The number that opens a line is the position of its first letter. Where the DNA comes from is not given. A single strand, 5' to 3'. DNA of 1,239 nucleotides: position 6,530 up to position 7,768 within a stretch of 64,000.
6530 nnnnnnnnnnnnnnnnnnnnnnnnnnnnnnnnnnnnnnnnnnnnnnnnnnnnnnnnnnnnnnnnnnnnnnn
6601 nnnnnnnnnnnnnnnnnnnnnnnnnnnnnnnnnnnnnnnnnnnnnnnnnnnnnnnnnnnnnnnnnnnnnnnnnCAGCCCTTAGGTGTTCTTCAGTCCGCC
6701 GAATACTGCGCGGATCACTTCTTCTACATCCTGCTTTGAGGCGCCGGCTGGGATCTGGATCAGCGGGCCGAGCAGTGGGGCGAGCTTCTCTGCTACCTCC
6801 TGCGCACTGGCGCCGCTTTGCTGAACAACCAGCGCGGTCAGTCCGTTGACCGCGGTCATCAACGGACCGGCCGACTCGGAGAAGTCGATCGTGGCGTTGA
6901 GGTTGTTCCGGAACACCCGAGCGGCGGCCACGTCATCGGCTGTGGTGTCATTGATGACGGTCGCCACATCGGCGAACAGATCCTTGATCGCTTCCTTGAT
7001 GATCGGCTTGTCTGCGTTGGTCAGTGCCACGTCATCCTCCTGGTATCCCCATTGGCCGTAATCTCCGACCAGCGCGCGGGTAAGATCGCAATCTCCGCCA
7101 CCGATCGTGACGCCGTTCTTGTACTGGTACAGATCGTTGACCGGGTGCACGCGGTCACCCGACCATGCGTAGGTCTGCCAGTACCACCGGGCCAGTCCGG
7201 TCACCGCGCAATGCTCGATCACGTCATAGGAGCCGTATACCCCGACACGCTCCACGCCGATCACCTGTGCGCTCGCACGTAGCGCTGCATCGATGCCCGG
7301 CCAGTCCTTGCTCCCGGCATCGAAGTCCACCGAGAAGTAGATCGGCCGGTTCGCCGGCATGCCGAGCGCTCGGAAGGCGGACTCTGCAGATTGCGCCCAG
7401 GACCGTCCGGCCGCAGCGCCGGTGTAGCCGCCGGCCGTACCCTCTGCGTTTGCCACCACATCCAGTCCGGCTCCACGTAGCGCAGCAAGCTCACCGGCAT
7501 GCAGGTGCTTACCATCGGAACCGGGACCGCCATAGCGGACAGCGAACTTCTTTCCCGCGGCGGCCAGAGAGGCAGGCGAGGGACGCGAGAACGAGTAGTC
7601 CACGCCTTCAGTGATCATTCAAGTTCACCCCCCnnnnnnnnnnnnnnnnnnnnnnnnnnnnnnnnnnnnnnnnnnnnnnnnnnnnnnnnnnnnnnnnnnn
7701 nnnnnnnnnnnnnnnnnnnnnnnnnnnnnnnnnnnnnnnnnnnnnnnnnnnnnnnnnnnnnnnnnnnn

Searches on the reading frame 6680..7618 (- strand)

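Call 39: search_protein_families(library=phrogs, proteins=[window:6680-7618:-], max_evalue=0.00001)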
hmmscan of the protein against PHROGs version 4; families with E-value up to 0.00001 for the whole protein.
window:6680-7618:- (312 aa): 3 families
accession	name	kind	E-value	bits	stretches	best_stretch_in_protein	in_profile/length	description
phrog_13480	-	lysis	5.6e-33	115.3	1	17-198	21-221/234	endolysin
phrog_28089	-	lysis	5.2e-15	55.4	1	5-195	23-235/1141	endolysin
phrog_15213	-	unknown function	8.1e-07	28.9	1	18-144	310-442/781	-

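Call 40: search_protein_families(library=pfam, proteins=[window:6680-7618:-], max_evalue=0.00001)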
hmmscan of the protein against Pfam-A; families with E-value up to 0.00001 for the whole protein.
window:6680-7618:- (312 aa): 1 family
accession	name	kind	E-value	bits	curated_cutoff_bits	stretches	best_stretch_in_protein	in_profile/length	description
PF08924.17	Rv2525c_GlyHyd-like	-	1.4e-20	74.7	27.2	1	17-176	2-187/198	Rv2525c-like, glycoside hydrolase-like domain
